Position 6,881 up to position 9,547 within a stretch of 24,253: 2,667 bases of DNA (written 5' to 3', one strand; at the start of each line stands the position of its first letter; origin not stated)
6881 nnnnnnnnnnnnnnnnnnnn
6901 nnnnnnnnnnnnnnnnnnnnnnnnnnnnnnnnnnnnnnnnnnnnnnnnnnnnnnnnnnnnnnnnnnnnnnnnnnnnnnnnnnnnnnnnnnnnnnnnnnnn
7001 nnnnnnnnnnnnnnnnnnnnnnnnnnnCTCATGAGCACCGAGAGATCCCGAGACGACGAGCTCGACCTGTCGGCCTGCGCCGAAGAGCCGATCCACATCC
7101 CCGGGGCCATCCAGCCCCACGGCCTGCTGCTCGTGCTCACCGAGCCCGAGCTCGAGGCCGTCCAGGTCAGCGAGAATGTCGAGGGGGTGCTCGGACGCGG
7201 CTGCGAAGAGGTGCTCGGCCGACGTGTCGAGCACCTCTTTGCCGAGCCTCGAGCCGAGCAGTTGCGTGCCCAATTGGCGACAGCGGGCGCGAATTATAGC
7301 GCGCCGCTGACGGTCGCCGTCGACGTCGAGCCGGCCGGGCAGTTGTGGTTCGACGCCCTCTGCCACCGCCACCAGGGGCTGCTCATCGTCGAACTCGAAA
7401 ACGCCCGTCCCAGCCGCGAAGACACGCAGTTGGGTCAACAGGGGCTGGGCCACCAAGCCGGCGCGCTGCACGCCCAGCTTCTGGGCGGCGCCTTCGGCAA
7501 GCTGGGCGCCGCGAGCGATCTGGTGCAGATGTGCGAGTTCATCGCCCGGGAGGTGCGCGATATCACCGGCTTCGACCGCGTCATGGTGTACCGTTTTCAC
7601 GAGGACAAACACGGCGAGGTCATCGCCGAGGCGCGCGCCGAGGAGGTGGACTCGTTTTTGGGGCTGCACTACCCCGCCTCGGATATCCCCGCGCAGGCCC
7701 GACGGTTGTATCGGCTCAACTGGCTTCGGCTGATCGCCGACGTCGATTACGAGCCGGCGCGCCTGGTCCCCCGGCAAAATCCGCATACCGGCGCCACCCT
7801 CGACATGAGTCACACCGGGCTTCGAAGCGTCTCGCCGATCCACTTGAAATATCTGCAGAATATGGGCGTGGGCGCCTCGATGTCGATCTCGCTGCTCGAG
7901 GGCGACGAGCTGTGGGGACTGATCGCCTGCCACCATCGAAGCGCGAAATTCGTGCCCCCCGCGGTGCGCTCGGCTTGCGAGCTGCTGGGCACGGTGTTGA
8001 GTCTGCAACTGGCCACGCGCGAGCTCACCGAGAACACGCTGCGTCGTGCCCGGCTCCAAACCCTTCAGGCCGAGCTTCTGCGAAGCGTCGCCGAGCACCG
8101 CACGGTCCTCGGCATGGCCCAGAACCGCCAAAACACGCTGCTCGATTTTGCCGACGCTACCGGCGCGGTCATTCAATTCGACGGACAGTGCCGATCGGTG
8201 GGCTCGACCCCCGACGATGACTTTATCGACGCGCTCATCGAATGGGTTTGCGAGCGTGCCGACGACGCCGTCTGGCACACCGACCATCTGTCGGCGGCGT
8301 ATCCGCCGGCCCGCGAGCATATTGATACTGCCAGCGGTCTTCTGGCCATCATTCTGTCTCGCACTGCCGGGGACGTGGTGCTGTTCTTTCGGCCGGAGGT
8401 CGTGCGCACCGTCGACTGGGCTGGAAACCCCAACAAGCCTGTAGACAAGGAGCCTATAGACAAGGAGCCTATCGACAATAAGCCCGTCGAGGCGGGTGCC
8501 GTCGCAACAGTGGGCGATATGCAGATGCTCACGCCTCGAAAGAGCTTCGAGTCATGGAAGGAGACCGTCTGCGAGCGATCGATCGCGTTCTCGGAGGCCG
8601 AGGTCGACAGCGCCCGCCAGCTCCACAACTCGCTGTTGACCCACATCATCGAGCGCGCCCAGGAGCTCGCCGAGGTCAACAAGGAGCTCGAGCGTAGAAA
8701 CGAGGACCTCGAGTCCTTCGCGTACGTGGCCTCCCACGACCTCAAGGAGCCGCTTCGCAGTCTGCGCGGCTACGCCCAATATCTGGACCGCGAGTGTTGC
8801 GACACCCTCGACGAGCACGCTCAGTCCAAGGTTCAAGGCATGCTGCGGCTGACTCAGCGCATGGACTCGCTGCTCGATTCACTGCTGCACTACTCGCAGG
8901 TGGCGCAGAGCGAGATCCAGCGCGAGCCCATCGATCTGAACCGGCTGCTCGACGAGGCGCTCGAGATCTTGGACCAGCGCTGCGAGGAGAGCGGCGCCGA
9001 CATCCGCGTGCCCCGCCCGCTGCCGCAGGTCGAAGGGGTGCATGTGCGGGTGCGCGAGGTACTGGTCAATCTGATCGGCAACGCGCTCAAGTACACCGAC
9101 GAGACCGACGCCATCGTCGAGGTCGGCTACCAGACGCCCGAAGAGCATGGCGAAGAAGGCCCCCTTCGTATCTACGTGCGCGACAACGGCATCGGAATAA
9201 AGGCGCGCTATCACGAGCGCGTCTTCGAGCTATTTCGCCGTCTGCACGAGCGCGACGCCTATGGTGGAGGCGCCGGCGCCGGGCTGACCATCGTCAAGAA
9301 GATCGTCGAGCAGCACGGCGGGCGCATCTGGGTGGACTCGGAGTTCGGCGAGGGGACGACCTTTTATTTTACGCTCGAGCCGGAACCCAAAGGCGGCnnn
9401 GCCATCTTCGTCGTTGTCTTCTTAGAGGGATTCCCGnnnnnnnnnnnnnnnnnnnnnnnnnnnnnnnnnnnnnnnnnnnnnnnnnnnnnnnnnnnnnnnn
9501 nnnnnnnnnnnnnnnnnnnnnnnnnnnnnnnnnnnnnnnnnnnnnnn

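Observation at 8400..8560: Low-complexity tandem-repeat insertion (KPVD-KEPID-KEPID-NKPVE) inside the PHY-domain tongue of the bacteriophytochrome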

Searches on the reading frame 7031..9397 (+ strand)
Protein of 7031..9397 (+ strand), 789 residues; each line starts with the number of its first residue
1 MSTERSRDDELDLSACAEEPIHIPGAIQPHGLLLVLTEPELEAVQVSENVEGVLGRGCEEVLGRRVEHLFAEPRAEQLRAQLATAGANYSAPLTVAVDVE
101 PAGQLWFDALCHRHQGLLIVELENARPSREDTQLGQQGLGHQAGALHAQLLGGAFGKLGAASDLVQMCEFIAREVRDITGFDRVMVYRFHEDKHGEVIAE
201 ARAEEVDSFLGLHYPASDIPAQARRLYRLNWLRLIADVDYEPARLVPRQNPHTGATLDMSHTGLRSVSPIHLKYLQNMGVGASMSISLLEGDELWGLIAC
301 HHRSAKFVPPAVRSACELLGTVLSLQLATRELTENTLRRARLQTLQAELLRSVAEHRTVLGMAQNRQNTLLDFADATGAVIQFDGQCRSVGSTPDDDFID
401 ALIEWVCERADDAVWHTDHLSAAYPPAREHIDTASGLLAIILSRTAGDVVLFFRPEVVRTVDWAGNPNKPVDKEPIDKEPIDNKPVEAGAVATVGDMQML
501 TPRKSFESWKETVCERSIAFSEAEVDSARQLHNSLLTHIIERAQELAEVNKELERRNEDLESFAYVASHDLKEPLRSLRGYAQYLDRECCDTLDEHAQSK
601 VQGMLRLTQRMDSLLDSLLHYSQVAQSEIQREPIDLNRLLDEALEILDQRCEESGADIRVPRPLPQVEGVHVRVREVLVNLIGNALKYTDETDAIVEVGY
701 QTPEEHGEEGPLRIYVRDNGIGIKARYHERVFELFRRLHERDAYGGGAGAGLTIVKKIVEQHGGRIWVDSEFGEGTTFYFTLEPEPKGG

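Call 4: search_protein_families(library=pfam, proteins=[window:7031-9397:+])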
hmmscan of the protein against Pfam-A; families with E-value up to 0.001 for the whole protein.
window:7031-9397:+ (789 aa): 5 families
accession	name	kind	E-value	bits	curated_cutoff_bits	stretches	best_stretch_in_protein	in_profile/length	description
PF00360.26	PHY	-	2.2e-47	161.2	27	2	343-475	2-134/183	Phytochrome region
PF02518.31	HATPase_c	-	2.7e-25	89.4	26.4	1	671-784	3-109/111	Histidine kinase-, DNA gyrase B-, and HSP90-like ATPase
PF08446.17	PAS_2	-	2e-24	86.8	21.4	1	16-124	1-106/107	PAS fold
PF01590.32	GAF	-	6.7e-15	56.2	22.4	1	163-329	1-131/133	GAF domain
PF00512.31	HisKA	-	8e-10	39.1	26.9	1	561-624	3-63/66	His Kinase A (phospho-acceptor) domain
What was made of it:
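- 7031..9400 (+): bphP, bacteriophytochrome histidine kinase, 789 aa (PAS_2-GAF-PHY-HisKA-HATPase_c). Pfam (call 4).
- On Bacteriophytochrome (BphP) photosensory histidine kinase: Pfam PAS_2 E=2e-24, GAF E=7e-15, PHY E=2e-47 (call 4).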

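Call 6: find_homologous_proteins(query=window:7031-9397:+)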
Query window:7031-9397:+ (789 aa): 7984 proteins with E <= 0.001 among 8000 candidates; the best 120 are listed.
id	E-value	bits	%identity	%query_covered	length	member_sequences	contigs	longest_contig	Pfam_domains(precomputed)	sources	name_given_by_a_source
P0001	0.0e+0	1789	100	100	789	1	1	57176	PF08446.18,PF01590.33,PF00360.27,PF02518.32,PF00512.32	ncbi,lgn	-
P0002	0.0e+0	1479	86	97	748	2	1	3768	PF08446.18,PF01590.33,PF00360.27,PF02518.32,PF00512.32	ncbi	ncbi:MAG: ATP-binding protein, partial [Persicimonas sp.]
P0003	0.0e+0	1261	73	99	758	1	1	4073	PF08446.18,PF01590.33,PF00360.27,PF02518.32,PF00512.32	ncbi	ncbi:MAG: ATP-binding protein, partial [Persicimonas sp.]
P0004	3.3e-244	831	52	98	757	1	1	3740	PF08446.18,PF01590.33,PF00360.27,PF02518.32,PF00512.32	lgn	-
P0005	2.5e-242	825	52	98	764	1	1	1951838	PF08446.18,PF01590.33,PF00360.27,PF02518.32,PF00512.32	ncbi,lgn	ncbi:MAG: GAF domain-containing protein [Caldilineaceae bacterium]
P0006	6.8e-241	820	52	98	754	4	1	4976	PF08446.18,PF01590.33,PF00360.27,PF02518.32,PF00512.32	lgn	-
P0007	2.2e-239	815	50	99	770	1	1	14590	PF08446.18,PF01590.33,PF00360.27,PF02518.32,PF00512.32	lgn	-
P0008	4.6e-239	814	51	98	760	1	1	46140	PF08446.18,PF01590.33,PF00360.27,PF02518.32,PF00512.32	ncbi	-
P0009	1.2e-237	809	50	99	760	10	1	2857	PF08446.18,PF01590.33,PF00360.27,PF02518.32,PF00512.32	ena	-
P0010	1.1e-236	806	49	99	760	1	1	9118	PF08446.18,PF01590.33,PF00360.27,PF02518.32,PF00512.32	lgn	-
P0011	3.4e-236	804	50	99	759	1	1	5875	PF08446.18,PF01590.33,PF00360.27,PF02518.32,PF00512.32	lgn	-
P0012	4.1e-234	798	51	98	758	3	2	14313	PF08446.18,PF01590.33,PF00360.27,PF02518.32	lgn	-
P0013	2.6e-232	792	50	98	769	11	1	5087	PF08446.18,PF01590.33,PF00360.27,PF02518.32,PF00512.32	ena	-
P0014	1.4e-231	789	50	99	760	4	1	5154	PF08446.18,PF01590.33,PF00360.27,PF02518.32,PF00512.32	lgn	-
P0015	1.6e-231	789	49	99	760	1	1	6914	PF08446.18,PF01590.33,PF00360.27,PF02518.32,PF00512.32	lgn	-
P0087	6.7e-204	698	47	62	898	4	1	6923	PF08446.18,PF01590.33,PF00360.27,PF02518.32,PF00512.32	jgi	jgi:light-regulated signal transduction histidine kinase (bacteriophytochrome)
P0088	7.1e-204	698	43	99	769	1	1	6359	PF08446.18,PF01590.33,PF00360.27,PF02518.32,PF00512.32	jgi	jgi:light-regulated signal transduction histidine kinase (bacteriophytochrome)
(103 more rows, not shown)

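Call 7: find_related_loci(query=window:7031-9397:+, collection=genome_contigs, flank=6000)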
Query window:7031-9397:+ (789 aa) in genome_contigs; peptide patterns used: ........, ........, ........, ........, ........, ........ (x = any residue, [..] = any of these).
397 stretches matched a pattern; 325 encode a relative of the query (tblastn E <= 1e-3); the best 80 are kept; 80 distinct loci.
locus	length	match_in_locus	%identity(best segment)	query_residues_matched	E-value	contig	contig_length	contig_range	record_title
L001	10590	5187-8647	86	1-789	0e+0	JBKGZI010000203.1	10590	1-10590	MAG: Persicimonas sp. isolate C5M10_1 NODE_2849_length_10590_cov_8.887613, whole genome shotgun sequence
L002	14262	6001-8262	42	5-782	0e+0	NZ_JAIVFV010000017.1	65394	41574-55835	Nostoc sp. CHAB 5836 NODE_17_length_65394_cov_25.044326, whole genome shotgun sequence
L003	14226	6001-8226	37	7-785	4e-159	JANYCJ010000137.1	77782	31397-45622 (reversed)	MAG: Alphaproteobacteria bacterium isolate 336R_metabinner_139 336R_k141_1342937, whole genome shotgun sequence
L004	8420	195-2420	37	1-782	2e-152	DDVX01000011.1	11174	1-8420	MAG TPA_asm: Stutzerimonas stutzeri isolate UBA2301 UBA2301_contig_134, whole genome shotgun sequence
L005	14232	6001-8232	37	1-786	7e-151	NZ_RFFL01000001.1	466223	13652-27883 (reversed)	Stutzerimonas nitrititolerans strain GL14 GL14_1, whole genome shotgun sequence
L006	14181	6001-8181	37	16-782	3e-148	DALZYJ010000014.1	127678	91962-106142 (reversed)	MAG TPA_asm: Pseudomonas sp. isolate CTOTU47868 NODE_19_length_127678_cov_87.907094, whole genome shotgun sequence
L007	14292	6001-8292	34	13-783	4e-132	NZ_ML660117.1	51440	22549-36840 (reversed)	Exilibacterium tricleocarpae strain R142 Scaffold31, whole genome shotgun sequence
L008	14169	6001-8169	35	20-782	4e-128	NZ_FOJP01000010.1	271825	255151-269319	Metapseudomonas otitidis strain DSM 17224, whole genome shotgun sequence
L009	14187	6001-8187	34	12-787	3e-116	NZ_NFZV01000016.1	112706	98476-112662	Alkalilimnicola ehrlichii strain AK92 NODE_16_length_112706_cov_47.9287_ID_31, whole genome shotgun sequence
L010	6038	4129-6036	34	11-682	8e-110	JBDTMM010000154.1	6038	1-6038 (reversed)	MAG: Flavitalea sp. isolate cluster3_bin.126 NODE_70695_length_6038_cov_3.574294, whole genome shotgun sequence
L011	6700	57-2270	30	11-782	6e-107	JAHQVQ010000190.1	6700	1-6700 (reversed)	MAG: Flammeovirgaceae bacterium isolate MAG.050 Bin050-P33733, whole genome shotgun sequence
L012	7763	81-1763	35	2-599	2e-100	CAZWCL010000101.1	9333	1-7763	MAG TPA_asm: uncultured Hyphomicrobiaceae bacterium isolate binchicken_co13_471 genome assembly, contig: NODE_11933_leng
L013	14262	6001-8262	28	3-782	4e-97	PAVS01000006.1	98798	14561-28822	MAG: Halobacteriovoraceae bacterium isolate SAT1401 MHASMcontig_898298, whole genome shotgun sequence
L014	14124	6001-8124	32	13-784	1e-83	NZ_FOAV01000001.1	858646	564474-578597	Roseateles sp. YR242, whole genome shotgun sequence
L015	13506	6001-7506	36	13-545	1e-82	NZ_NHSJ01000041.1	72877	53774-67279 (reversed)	Rhodoblastus sphagnicola strain DSM 16996 scaffold0041, whole genome shotgun sequence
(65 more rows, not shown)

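Call 13: find_encoding_contigs(protein=P0001, flank=3000, max_places=6)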
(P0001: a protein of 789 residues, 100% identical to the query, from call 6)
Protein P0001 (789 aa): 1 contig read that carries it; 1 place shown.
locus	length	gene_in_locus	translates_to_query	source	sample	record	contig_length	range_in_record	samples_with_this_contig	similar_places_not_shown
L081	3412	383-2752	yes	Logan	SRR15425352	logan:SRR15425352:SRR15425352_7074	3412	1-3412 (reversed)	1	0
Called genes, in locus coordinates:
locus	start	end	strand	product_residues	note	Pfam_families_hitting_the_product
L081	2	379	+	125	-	?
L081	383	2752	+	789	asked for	PF08446:PAS_2, PF01590:GAF, PF00360:PHY, PF00512:HisKA, PF02518:HATPase_c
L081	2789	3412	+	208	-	?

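Call 14: find_encoding_contigs(protein=P0003, flank=3000, max_places=4)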
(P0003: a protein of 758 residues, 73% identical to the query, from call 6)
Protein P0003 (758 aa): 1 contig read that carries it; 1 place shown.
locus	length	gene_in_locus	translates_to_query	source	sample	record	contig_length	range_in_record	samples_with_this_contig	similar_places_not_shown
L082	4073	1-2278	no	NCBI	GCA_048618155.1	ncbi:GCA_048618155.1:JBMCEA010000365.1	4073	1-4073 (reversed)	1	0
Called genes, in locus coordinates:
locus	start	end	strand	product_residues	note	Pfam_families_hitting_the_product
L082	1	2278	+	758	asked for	PF08446:PAS_2, PF01590:GAF, PF00360:PHY, PF00512:HisKA, PF02518:HATPase_c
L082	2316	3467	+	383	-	PF00072:Response_reg, PF00512:HisKA, PF02518:HATPase_c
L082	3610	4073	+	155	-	PF03073:TspO_MBR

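Call 26: find_related_loci(query=A2, collection=metagenome_contigs, flank=3000)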
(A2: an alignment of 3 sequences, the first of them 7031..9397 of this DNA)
Query A2 (789 aa) in metagenome_contigs; peptide patterns used: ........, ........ (x = any residue, [..] = any of these).
600 stretches matched a pattern (row limit reached: there are more); 499 encode a relative of the query (tblastn E <= 1e-3); the best 80 are kept; 80 distinct loci.
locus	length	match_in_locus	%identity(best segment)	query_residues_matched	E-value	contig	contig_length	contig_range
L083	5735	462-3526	46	11-787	0e+0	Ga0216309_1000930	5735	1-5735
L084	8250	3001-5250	43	11-786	0e+0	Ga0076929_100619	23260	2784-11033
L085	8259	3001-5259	40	11-786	2e-180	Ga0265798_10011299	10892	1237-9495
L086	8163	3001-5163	42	12-782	2e-177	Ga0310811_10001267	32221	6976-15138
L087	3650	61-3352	39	11-785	0e+0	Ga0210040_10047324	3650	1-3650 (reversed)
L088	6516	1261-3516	39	9-785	6e-176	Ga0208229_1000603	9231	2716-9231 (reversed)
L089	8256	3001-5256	39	9-785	7e-176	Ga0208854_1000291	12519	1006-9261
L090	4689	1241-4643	41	11-782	2e-180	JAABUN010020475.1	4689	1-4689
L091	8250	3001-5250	39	11-782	2e-173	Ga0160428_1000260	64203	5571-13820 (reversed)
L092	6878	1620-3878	38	8-782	1e-167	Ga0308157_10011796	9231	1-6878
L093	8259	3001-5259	38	8-782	1e-167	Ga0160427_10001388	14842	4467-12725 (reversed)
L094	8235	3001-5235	39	11-786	5e-158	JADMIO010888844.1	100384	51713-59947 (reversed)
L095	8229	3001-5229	39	1-782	4e-154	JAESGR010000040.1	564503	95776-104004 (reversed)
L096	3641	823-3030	37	11-782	2e-155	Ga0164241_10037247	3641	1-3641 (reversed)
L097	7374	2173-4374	38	14-782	1e-148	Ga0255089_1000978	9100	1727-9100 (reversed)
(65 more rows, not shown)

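Call 45: predict_structure(alignment_id=A1)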
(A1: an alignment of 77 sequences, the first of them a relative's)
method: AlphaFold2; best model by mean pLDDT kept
length: 789 residues; sequences in the alignment: 77
mean_pLDDT: 86.4   pTM: 0.65
mean pLDDT of the five models: 86.4, 85.5, 83.8, 83.2, 82.7
residues with pLDDT >= 90: 444; 70-90: 252; 50-70: 56; < 50: 37
segments of 3 or more residues with pLDDT < 50: 1-9, 11-18, 135-137, 482-486, 489-496
pLDDT, mean of each block of 10 residues (from residue 1): 39 49 90 94 96 93 92 81 65 83 87 91 85 52 77 84 91 95 96 92 93 85 90 96 95 91 91 91 97 95 95 91 90 89 97 94 93 97 96 97 95 95 96 96 96 90 75 55 48 49 72 87 95 95 86 79 77 88 91 89 87 83 76 96 94 94 96 94 92 94 92 96 88 73 65 90 94 95 77
secondary structure, 60 per line:
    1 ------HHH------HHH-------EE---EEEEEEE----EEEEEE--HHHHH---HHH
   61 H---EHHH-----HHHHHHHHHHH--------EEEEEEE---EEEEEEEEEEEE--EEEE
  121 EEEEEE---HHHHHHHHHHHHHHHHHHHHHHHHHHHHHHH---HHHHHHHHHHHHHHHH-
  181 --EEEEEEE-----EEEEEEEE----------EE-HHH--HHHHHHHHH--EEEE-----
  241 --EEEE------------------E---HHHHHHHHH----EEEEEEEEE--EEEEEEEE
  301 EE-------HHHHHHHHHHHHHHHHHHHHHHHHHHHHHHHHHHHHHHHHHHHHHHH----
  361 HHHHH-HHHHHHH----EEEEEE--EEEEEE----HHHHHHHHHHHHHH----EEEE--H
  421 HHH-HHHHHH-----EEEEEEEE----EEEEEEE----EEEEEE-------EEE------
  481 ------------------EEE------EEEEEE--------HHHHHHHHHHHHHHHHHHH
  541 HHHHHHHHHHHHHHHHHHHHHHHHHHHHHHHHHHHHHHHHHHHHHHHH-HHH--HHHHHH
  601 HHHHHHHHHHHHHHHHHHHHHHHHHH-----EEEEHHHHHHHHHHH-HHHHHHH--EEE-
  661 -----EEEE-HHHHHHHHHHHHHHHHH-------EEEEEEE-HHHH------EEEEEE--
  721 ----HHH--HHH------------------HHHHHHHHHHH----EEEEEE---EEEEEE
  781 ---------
elements in order (helices of 4 or more, strands of 3 or more residues): E31-37 E42-47 H50-54 H58-61 H74-84 E93-99 E103-114 E117-126 H130-160 H164-179 E183-189 E195-202 H221-229 E232-235 E243-246 H269-277 E282-290 E293-302 H310-356 H361-365 H367-373 E378-383 E386-391 H396-409 E414-417 H420-423 H425-430 E436-443 E448-454 E459-464 E472-474 E499-501 E508-513 H522-588 H595-626 E632-635 H636-646 H648-654 E657-659 E666-669 H671-687 E695-701 H703-706 E713-718 H751-761 E766-771 E775-780
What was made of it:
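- Ten-residue blocks over residues 471-500 average pLDDT 55, 48 and 49 (call 45). AlphaFold places it at low confidence with no contacts implied (call 45).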

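Call 52: list_cluster_members(proteins=[P0001, P0002, P0003, P0087])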
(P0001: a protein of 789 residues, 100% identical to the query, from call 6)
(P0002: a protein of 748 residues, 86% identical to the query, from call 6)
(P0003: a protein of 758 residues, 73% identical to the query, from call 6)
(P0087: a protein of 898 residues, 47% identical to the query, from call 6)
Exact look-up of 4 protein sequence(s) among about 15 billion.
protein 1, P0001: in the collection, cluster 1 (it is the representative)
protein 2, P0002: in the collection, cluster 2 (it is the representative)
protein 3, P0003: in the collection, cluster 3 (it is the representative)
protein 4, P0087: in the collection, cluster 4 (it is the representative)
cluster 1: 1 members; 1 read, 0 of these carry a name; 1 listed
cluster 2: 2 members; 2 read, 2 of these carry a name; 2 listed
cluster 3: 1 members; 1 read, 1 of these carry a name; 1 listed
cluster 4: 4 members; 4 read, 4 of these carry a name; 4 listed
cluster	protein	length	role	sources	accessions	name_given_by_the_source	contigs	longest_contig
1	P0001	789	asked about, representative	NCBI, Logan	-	-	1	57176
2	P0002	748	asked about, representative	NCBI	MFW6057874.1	MAG: ATP-binding protein, partial [Persicimonas sp.]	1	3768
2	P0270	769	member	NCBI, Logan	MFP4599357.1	MAG: ATP-binding protein [Persicimonas sp.]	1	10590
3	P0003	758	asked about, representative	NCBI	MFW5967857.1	MAG: ATP-binding protein, partial [Persicimonas sp.]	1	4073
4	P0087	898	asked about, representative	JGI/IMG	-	light-regulated signal transduction histidine kinase (bacteriophytochrome)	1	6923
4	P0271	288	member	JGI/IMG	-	light-regulated signal transduction histidine kinase (bacteriophytochrome)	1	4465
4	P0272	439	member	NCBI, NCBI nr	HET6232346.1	MAG TPA: ATP-binding protein, partial [Longimicrobiaceae bacterium] | ATP-binding protein [Longimicrobiaceae bacterium]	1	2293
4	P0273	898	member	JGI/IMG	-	light-regulated signal transduction histidine kinase (bacteriophytochrome)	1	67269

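Call 53: fold_search(model_id=the predicted structure, library=pdb)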
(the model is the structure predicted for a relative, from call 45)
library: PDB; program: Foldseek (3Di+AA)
matches with E <= 10: 1144; with E <= 0.001: 584
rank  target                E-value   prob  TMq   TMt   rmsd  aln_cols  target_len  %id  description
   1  8upk_A                6.0e-62  1.00  0.59  0.63  19.6       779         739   37  Pr/Pfr heterodimer (hybrid) state of Stigmatella aurantiaca bacteriophytochrome 2 (released 2024-09-25)
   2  9eut_A                8.9e-52  1.00  0.56  0.61  18.2       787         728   28  Cryo-EM structure of the full-length Pseudomonas aeruginosa bacteriophytochrome in its Pr state (released 2024-09-04)
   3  8u8z_A                4.6e-47  1.00  0.57  0.85   5.1       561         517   38  Cryo-EM structure of PsBphP in Pr state, extended DHp (released 2024-08-21)
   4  8u4x_A                1.1e-46  1.00  0.57  0.87   3.8       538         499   39  Cryo-EM structure of PsBphP in Pr state (released 2024-08-21)
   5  8u4x_B                1.1e-46  1.00  0.57  0.87   3.8       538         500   39  Cryo-EM structure of PsBphP in Pr state (released 2024-08-21)
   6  8u8z_B                1.7e-46  1.00  0.59  0.87   3.9       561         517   38  Cryo-EM structure of PsBphP in Pr state, extended DHp (released 2024-08-21)
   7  6bap_A                1.7e-46  1.00  0.55  0.84   4.9       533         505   42  Stigmatella aurantiaca bacterial phytochrome PAS-GAF-PHY, T289H mutant (released 2018-09-19)
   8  9jry_A                3.6e-45  1.00  0.54  0.92   3.7       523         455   38  Crystal structure of FiDCB, a dual-cysteine cyanobacterial phytochrome of Fischerella sp. PCC 9605 (released 2025-01-22)
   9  9jry_B                2.4e-44  1.00  0.54  0.91   3.5       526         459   37  Crystal structure of FiDCB, a dual-cysteine cyanobacterial phytochrome of Fischerella sp. PCC 9605 (released 2025-01-22)
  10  6bao_A                1.2e-43  1.00  0.57  0.87   4.2       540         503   42  Stigmatella aurantiaca phytochrome photosensory core module, wild type (released 2018-09-19)
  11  5hsq                  1.7e-43  1.00  0.48  0.73   6.2       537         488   35  The surface engineered photosensory module (PAS-GAF-PHY) of the bacterial phytochrome Agp1 (AtBphP1) in the Pr form, chr (released 2016-08-03)
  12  8co5                  2.1e-43  1.00  0.54  0.87   3.9       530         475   35  The surface-engineered photosensory module (PAS-GAF-PHY) of the bacterial phytochrome Agp1 (AtBphP1) in the Pr form with (released 2024-03-06)
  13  8avw_B                2.5e-43  1.00  0.54  0.72   8.6       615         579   31  Cryo-EM structure of DrBphP in Pr state (released 2022-12-21)
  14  3zq5                  2.9e-43  1.00  0.57  0.86   4.4       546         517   36  Structure of the Y263F mutant of the cyanobacterial phytochrome Cph1 (released 2011-11-30)
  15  6ptq_A                3.7e-43  1.00  0.55  0.88   3.6       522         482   37  Dark, Room Temperature, PCM Myxobacterial Phytochrome, P2, Wild Type (released 2019-10-09)
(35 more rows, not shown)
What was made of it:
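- On Bacteriophytochrome (BphP) photosensory histidine kinase: Foldseek matches to BphP photosensory-module structures have target-normalised TM 0.84-0.92 (call 53).
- The best Foldseek matches are mostly Pr-state BphP structures, with target-normalised TM 0.84-0.92 for photosensory-module chains (call 53).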
